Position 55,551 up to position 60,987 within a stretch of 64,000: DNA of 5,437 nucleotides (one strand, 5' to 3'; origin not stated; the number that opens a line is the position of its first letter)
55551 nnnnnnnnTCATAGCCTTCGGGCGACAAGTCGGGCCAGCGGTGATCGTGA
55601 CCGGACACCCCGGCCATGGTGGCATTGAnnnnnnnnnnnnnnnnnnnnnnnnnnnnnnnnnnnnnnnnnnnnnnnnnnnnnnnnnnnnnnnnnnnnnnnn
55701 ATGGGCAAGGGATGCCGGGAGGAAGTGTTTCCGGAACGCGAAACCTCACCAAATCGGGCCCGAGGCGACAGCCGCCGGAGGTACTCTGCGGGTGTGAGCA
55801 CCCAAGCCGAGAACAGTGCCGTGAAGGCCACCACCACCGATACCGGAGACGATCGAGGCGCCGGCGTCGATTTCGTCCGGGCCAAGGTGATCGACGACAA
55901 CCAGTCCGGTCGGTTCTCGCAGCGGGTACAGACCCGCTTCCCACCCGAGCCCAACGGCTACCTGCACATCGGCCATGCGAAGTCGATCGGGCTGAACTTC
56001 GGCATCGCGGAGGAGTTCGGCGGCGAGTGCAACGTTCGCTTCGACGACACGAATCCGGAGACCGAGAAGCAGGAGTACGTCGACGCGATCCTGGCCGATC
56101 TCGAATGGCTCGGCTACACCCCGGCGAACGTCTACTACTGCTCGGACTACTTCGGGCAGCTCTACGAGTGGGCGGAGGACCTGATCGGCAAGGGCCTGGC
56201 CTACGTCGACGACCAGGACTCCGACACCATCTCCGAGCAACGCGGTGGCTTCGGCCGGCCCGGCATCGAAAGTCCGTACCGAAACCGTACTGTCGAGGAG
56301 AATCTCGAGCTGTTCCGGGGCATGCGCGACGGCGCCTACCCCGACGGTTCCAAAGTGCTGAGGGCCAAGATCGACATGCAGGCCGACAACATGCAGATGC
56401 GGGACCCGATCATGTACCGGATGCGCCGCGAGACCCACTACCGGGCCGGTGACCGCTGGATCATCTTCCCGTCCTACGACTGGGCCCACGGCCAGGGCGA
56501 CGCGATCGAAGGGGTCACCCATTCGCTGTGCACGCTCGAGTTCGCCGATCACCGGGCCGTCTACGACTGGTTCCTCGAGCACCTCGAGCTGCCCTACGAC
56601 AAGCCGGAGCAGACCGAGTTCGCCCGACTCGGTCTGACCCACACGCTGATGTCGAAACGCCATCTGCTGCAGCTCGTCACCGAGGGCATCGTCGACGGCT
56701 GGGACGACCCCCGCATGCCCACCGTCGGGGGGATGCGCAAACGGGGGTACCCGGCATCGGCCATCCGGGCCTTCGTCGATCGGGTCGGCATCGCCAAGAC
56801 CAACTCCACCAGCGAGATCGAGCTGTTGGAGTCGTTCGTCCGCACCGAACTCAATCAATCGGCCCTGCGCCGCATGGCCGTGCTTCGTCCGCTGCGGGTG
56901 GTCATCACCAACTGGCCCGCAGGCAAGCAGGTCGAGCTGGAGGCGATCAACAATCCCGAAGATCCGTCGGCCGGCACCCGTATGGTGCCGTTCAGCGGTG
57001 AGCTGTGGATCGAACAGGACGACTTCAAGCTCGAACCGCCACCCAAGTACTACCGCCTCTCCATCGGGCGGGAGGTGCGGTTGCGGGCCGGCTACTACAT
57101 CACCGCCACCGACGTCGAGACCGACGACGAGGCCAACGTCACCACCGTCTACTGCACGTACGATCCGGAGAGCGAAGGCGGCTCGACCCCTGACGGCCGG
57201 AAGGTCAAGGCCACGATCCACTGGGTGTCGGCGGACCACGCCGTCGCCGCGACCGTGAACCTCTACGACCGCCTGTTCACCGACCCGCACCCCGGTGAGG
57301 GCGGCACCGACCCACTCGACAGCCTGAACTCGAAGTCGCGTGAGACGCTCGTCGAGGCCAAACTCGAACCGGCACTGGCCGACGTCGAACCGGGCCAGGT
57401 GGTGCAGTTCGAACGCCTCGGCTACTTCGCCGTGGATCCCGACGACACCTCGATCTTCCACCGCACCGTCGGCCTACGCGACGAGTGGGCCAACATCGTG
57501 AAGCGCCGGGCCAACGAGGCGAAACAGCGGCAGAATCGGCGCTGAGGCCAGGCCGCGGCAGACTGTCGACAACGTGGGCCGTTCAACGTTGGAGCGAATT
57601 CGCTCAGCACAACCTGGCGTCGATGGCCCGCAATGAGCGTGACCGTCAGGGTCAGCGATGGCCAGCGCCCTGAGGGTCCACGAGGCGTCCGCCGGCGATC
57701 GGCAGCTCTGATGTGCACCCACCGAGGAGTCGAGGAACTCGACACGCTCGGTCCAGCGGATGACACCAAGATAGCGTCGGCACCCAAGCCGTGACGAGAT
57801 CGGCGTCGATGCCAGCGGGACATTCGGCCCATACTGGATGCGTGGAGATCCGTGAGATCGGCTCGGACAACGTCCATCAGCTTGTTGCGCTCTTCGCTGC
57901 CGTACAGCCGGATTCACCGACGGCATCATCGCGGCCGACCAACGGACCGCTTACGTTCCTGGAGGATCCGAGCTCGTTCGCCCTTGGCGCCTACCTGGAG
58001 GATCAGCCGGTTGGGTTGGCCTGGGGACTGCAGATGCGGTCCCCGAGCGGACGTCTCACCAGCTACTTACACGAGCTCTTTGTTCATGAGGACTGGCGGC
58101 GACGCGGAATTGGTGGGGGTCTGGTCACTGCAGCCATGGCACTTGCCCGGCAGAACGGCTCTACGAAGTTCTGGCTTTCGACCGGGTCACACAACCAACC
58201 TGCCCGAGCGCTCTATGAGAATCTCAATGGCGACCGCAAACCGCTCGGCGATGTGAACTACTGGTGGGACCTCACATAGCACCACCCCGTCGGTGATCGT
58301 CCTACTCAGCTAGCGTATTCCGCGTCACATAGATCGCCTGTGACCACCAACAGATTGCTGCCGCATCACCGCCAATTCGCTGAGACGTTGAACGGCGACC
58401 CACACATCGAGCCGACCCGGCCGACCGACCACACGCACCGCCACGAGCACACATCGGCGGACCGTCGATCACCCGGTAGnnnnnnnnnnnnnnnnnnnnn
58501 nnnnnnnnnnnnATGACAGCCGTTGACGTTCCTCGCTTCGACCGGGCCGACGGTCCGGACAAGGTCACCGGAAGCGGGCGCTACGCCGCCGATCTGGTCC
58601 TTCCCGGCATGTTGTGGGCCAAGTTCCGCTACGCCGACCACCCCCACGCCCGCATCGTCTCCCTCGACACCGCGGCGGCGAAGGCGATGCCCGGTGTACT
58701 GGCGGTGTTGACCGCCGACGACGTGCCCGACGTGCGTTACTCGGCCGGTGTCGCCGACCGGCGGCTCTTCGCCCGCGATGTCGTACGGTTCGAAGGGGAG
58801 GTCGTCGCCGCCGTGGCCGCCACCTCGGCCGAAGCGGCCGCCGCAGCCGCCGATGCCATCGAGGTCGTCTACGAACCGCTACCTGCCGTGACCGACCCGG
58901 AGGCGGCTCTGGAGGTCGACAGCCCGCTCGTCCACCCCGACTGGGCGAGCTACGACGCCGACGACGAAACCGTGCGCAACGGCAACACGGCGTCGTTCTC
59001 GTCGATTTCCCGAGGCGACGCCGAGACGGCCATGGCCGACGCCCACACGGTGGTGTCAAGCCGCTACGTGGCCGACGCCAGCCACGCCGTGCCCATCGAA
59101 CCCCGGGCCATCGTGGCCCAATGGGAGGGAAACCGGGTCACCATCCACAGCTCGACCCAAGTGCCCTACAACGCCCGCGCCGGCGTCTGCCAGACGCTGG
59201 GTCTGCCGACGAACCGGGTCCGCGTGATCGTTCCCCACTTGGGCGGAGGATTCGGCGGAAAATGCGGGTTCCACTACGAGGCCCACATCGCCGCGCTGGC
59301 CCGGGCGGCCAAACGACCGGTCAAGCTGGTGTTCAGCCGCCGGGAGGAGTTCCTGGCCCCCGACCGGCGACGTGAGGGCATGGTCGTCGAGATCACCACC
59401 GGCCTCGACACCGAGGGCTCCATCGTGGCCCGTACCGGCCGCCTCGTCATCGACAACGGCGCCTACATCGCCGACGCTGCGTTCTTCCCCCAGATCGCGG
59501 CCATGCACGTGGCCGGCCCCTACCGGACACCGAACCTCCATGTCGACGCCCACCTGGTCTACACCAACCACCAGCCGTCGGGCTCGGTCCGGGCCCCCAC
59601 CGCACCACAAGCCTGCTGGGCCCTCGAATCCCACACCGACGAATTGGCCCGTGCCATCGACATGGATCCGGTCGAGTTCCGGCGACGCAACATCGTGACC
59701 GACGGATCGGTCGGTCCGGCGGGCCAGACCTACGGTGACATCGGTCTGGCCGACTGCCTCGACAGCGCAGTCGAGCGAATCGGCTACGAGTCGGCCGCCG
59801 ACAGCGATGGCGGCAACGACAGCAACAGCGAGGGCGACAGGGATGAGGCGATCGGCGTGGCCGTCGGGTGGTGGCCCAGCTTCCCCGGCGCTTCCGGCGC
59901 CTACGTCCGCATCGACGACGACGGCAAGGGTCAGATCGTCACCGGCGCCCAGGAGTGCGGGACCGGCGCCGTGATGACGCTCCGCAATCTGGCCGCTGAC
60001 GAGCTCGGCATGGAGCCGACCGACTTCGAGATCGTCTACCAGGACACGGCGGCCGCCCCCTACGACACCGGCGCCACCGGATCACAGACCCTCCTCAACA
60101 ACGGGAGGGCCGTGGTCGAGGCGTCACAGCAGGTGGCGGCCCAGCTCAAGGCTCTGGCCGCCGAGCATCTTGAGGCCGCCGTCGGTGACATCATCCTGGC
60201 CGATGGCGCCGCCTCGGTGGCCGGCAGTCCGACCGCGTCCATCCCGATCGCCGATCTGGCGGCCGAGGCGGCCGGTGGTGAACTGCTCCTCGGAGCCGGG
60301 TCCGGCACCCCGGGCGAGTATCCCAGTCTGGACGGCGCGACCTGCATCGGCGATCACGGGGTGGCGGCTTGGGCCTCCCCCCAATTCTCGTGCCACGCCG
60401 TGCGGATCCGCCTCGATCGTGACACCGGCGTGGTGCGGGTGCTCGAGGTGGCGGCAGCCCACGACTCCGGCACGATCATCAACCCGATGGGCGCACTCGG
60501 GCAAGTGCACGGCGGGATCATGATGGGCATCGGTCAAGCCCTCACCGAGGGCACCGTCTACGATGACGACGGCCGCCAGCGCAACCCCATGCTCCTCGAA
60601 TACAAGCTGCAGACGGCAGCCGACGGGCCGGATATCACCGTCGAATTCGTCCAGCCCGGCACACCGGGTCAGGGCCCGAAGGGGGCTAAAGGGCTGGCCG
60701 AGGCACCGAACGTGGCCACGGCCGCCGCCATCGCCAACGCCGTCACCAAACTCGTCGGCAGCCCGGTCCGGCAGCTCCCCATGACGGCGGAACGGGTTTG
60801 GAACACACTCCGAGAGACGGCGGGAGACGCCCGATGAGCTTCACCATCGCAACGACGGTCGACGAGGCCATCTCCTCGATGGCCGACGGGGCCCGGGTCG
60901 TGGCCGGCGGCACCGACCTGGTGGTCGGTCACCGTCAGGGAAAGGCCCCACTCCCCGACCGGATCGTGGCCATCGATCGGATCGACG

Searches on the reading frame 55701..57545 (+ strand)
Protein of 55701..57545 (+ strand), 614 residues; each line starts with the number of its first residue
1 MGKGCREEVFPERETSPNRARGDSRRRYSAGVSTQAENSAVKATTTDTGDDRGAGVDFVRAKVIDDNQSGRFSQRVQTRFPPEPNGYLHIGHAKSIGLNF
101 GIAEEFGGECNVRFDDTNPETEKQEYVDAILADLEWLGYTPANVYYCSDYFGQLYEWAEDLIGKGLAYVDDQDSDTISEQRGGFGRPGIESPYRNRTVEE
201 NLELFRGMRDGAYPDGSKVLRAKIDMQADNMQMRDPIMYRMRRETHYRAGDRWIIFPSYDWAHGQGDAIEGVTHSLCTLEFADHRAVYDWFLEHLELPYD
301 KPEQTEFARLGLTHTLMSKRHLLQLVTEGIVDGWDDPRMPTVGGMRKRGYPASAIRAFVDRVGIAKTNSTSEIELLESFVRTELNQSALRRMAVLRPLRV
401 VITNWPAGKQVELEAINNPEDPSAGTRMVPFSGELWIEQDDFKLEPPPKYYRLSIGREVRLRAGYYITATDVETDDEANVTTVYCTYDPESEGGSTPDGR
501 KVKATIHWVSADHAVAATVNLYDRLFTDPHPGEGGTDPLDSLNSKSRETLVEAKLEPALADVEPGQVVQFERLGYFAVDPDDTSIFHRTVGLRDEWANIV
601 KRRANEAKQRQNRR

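Call 64: search_protein_families(library=pfam, proteins=[window:55701-57545:+], max_evalue=0.00001)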
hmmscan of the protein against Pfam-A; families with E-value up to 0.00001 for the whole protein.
window:55701-57545:+ (614 aa): 3 families
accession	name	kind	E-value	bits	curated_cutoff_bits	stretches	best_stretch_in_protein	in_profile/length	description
PF00749.27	tRNA-synt_1c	-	6.6e-95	318.1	23.4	1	76-385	2-313/314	tRNA synthetases class I (E and Q), catalytic domain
PF03950.23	tRNA-synt_1c_C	-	2.2e-26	92.4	23.9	1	388-488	1-91/91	tRNA synthetases class I (E and Q), anti-codon binding domain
PF20974.2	tRNA-synt_1c_C2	-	9e-22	78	23.9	1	505-579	1-69/69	tRNA synthetases class I (E and Q), anti-codon binding domain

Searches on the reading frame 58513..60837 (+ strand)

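Call 64: search_protein_families(library=pfam, proteins=[window:58513-60837:+], max_evalue=0.00001)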
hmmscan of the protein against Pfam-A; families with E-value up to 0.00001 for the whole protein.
window:58513-60837:+ (774 aa): 3 families
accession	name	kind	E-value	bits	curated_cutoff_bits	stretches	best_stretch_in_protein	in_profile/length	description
PF02738.23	MoCoBD_1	-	1.3e-71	241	27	1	160-394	10-244/244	Molybdopterin cofactor-binding domain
PF20256.3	MoCoBD_2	-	2.6e-58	198.2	27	1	437-706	18-283/283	Molybdopterin cofactor-binding domain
PF01315.27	Ald_Xan_dh_C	-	1.3e-28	99.9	31.3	1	19-124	1-110/110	Aldehyde oxidase and xanthine dehydrogenase, a/b hammerhead domain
